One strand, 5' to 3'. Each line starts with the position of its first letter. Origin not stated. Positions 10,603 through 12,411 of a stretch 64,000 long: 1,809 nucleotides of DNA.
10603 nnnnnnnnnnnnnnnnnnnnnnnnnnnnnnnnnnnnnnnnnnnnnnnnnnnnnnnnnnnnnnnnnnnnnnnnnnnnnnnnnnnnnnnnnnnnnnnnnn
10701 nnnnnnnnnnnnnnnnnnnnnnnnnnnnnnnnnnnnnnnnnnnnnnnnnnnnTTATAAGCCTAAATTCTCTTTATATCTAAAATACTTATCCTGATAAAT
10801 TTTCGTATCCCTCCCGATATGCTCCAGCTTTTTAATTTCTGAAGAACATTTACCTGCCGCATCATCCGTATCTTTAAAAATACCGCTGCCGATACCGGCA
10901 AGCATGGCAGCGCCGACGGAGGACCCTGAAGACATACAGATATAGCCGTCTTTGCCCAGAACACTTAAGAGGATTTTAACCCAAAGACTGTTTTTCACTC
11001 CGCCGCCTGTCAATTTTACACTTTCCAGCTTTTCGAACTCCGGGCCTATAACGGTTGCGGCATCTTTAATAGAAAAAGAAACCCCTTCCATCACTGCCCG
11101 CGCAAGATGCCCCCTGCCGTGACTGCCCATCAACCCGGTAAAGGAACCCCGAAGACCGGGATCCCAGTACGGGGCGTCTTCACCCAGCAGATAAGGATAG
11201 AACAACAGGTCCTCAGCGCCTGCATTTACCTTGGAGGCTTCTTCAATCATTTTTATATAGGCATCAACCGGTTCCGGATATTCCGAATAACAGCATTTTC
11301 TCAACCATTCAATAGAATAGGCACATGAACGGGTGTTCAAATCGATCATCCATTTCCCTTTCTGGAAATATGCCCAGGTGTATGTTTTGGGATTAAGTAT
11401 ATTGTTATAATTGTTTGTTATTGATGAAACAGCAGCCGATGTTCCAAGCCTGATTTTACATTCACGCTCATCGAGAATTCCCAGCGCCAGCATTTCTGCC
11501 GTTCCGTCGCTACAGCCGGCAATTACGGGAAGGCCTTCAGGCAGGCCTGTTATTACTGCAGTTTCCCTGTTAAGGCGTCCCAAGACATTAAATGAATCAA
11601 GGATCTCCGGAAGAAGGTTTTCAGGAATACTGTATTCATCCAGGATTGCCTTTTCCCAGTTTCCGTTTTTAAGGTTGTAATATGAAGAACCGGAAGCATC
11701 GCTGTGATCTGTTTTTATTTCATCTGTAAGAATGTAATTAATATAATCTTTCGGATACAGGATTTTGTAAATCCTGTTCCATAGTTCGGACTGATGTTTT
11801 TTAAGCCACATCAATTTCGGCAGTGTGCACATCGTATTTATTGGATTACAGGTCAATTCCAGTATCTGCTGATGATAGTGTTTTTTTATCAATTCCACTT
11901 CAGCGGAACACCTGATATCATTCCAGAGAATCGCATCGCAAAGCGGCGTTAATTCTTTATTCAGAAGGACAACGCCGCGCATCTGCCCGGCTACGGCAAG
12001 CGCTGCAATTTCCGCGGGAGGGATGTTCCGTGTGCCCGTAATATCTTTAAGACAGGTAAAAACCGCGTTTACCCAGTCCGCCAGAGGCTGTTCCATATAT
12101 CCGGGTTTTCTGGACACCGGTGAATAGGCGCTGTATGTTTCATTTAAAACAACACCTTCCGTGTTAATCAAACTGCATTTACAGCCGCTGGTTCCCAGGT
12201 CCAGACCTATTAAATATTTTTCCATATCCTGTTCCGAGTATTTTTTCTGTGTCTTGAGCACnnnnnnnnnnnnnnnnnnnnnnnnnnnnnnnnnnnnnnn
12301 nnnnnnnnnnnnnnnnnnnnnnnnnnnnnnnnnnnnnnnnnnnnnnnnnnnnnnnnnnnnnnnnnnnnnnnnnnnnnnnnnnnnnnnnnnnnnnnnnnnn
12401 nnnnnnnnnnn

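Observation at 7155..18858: A three-promoter regulon marked by the perfect palindrome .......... placed just downstream of the -10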

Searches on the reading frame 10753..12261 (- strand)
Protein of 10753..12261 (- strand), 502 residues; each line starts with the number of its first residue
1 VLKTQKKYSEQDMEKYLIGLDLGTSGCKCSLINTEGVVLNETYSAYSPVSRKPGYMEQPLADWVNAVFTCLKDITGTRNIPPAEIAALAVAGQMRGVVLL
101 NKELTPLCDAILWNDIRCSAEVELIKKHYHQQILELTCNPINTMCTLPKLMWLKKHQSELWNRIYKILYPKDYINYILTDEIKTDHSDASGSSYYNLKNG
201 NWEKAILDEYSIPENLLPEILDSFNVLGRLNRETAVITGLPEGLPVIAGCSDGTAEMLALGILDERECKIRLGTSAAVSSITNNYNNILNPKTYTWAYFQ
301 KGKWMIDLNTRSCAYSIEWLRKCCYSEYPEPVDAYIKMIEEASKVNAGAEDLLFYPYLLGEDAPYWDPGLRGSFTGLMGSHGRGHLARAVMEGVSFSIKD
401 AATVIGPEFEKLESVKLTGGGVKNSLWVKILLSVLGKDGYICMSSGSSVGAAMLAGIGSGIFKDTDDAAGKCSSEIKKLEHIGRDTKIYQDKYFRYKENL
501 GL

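Call 6: search_protein_families(library=pfam, proteins=[window:10753-12261:-])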
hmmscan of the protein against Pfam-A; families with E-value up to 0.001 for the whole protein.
window:10753-12261:- (502 aa): 2 families
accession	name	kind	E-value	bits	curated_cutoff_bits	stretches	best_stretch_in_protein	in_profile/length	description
PF00370.27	FGGY_N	-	1.5e-60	205.3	28.8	1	16-256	1-242/245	FGGY family of carbohydrate kinases, N-terminal domain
PF02782.22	FGGY_C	-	2.1e-23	83.6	27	1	269-457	2-196/198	FGGY family of carbohydrate kinases, C-terminal domain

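Call 37: search_protein_families(library=ncbifam, proteins=[window:10753-12261:-], max_evalue=0.00001)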
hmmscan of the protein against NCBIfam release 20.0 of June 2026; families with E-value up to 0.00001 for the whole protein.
window:10753-12261:- (502 aa): 12 families
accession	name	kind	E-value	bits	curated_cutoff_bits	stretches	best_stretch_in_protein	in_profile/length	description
TIGR01312.1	XylB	equivalog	1.1e-107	360.6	380.25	1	18-498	1-478/481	xylulokinase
NF011601.0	PRK15027.1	equivalog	1.1e-68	231.8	912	1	18-459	3-436/484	xylulokinase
TIGR01314.1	gntK_FGGY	equivalog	1.7e-65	221.5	648.55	1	16-469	1-460/505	gluconokinase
TIGR01311.1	glycerol_kin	equivalog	1.1e-46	159.2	590.35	1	15-480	1-471/496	glycerol kinase GlpK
NF008187.0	PRK10939.1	equivalog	1.9e-41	142.3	528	1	13-497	2-497/521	autoinducer-2 kinase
NF000756.0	PRK00047.1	subfamily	1.9e-41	141.9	498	1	13-475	3-468/502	glycerol kinase GlpK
TIGR02628.1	fuculo_kin_coli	equivalog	4.4e-35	121.5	470.9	1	66-477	54-460/465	L-fuculokinase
TIGR01315.1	5C_CHO_kinase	subfamily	1.8e-23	83.1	408.7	2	17-256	2-259/541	FGGY family pentulose kinase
NF003154.0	PRK04123.1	equivalog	1.9e-21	76.4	428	2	336-498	367-532/554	ribulokinase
TIGR02627.1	rhamnulo_kin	equivalog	5.2e-13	48.4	527.95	1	96-233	79-217/454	rhamnulokinase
TIGR01234.1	L-ribulokinase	equivalog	1e-10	41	583.25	1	141-498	153-525/536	ribulokinase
NF007925.0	PRK10640.1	equivalog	1.4e-09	37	639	1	98-256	87-240/489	rhamnulokinase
